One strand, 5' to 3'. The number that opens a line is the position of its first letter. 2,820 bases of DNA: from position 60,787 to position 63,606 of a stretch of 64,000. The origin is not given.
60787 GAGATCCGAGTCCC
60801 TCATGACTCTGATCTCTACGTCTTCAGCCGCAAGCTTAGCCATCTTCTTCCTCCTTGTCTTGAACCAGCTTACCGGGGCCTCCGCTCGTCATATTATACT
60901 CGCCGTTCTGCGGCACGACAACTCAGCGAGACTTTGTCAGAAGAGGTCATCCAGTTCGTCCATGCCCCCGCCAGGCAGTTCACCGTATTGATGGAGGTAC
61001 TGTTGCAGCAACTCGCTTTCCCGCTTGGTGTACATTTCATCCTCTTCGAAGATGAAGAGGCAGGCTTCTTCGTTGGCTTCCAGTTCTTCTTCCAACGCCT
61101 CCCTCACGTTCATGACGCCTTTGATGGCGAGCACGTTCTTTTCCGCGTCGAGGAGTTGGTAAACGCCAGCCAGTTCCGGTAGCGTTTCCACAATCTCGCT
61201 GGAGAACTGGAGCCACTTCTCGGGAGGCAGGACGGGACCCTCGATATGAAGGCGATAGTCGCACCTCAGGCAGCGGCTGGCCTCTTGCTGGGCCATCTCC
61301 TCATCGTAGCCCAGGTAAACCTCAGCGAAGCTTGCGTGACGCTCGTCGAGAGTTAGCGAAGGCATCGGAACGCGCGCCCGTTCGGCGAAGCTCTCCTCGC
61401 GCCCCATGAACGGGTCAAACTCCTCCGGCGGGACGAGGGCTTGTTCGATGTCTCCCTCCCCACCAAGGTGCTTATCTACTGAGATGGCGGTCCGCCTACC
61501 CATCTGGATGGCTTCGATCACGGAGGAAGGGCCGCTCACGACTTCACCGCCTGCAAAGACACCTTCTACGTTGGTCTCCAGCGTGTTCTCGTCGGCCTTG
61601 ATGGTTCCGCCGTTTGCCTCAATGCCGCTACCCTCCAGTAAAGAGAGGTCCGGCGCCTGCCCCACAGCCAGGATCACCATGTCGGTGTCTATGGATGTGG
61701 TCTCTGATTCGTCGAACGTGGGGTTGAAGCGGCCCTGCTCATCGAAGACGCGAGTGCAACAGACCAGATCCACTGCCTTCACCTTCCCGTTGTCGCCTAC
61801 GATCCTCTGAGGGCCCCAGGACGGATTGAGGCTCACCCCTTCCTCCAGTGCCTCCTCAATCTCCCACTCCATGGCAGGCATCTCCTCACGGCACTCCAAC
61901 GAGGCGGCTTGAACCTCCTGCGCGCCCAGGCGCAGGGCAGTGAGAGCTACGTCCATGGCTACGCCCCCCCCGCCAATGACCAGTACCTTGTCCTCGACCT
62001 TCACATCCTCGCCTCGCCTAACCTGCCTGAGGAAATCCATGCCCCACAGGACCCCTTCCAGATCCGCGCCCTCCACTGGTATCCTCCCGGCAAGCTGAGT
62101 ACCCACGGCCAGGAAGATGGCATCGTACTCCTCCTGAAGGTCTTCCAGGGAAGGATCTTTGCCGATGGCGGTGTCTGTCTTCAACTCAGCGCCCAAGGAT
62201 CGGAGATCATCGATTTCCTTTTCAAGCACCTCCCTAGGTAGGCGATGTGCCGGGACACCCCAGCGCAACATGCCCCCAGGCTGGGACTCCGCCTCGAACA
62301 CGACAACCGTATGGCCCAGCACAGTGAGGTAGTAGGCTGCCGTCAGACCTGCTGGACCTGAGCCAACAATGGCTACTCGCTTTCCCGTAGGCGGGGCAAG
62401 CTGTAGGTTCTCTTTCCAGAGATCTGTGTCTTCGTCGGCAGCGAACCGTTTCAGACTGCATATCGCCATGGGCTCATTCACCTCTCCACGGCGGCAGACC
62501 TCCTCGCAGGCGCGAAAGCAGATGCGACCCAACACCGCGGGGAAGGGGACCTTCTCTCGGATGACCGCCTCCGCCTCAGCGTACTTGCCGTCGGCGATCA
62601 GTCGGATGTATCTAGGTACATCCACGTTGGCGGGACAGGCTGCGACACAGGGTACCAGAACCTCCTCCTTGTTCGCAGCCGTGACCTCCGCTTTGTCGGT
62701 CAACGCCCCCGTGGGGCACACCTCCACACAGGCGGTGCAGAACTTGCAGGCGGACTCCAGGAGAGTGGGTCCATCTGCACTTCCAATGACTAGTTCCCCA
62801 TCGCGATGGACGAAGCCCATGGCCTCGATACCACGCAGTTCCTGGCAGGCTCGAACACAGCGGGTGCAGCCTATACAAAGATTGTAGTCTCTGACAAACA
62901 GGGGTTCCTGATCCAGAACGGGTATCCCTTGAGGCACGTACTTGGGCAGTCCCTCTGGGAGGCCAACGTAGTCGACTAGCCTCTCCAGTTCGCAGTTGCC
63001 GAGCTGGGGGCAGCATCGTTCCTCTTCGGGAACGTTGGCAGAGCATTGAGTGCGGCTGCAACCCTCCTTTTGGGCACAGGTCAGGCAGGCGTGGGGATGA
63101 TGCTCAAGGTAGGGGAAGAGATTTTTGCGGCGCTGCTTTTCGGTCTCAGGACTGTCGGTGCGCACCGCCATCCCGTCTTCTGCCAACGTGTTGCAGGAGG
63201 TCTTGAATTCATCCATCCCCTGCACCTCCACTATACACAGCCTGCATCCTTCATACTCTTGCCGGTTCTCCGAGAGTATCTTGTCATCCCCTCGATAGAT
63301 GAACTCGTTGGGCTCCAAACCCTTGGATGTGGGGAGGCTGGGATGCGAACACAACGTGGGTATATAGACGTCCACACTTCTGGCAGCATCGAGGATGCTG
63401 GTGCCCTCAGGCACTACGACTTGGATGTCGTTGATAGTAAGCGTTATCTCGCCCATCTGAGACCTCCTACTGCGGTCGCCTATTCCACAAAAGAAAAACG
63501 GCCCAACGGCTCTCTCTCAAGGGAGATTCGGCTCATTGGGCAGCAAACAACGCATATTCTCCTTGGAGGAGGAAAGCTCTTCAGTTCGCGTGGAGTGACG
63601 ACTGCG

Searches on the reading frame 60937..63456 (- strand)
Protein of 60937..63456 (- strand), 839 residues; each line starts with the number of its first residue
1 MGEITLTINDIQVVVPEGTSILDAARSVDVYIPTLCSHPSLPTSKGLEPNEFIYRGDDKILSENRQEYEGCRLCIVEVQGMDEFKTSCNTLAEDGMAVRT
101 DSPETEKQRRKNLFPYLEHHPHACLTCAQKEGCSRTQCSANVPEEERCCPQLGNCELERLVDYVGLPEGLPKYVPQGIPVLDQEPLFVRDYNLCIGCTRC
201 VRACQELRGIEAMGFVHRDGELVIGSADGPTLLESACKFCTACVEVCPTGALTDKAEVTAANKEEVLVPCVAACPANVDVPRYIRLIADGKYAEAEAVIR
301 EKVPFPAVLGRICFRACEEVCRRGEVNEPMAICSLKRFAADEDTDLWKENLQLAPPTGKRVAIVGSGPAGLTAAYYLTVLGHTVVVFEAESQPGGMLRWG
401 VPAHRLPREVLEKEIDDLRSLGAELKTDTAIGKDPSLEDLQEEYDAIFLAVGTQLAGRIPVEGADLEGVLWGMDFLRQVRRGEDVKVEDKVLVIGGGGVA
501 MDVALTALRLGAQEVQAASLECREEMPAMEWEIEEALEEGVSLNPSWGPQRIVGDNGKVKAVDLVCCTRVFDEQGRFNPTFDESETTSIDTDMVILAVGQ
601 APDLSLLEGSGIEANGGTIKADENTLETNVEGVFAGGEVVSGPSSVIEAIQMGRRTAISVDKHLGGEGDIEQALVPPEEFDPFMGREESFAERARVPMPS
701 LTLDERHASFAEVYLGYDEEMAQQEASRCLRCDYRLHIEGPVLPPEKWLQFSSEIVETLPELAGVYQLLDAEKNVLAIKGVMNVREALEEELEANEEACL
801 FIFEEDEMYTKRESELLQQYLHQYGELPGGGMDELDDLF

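Call 94: search_solved_structures(query=window:60937-63456:-, max_evalue=1e-10)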
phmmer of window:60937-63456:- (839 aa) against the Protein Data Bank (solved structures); distinct sequences matched with E-value up to 1e-10: 48.
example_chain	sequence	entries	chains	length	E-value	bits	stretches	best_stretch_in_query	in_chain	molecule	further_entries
9bov_A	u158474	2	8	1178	3.3e-129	435.6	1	267-734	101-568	Molybdopterin oxidoreductase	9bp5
9n5u_A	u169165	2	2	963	9e-120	404.4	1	266-670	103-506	NfnA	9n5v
8oh5_C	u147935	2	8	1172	1.2e-117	397.4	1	265-741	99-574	Formate dehydrogenase-O, major subunit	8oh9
4ylf_B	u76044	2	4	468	4.1e-83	283.2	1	269-668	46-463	Dihydropyrimidine dehydrogenase subunit A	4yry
5jca_L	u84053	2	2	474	2.8e-80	273.8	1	268-666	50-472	NADH-dependent Ferredoxin:NADP Oxidoreductase (NfnI) subunit alpha | NADH-dependent Ferredoxin:NADP Oxidoreductase subunit alpha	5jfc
5vj7_A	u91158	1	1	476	1.6e-74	254.7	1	268-668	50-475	Oxidoreductase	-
6s6s_G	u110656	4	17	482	2.6e-49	171.4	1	270-663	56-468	Glutamate synthase [NADPH] small chain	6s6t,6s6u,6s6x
2vdc_G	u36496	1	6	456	5.7e-48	166.9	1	270-663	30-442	GLUTAMATE SYNTHASE [NADPH] SMALL CHAIN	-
7mfm_I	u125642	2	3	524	8.7e-47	163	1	272-668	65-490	Glutamate synthase (NADPH) small chain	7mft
1h7x_A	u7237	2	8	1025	2.2e-31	112.1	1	268-666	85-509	DIHYDROPYRIMIDINE DEHYDROGENASE | Dihydropyrimidine dehydrogenase [NADP(+)]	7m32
7m31_A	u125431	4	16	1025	2.2e-31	112.1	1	268-666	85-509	Dihydropyrimidine dehydrogenase [NADP(+)]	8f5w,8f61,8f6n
1gt8_A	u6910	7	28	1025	2.2e-31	112.1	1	268-666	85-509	DIHYDROPYRIMIDINE DEHYDROGENASE | Dihydropyrimidine dehydrogenase [NADP(+)]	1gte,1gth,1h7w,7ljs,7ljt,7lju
6tg9_A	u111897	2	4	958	8.5e-28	100.2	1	4-275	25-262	Formate dehydrogenase subunit alpha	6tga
9wxb_B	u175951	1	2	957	4.2e-26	94.6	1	3-277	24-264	Formate dehydrogenase alpha subunit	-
7q4v_A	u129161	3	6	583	1.2e-21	79.8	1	66-259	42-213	Iron hydrogenase HydA1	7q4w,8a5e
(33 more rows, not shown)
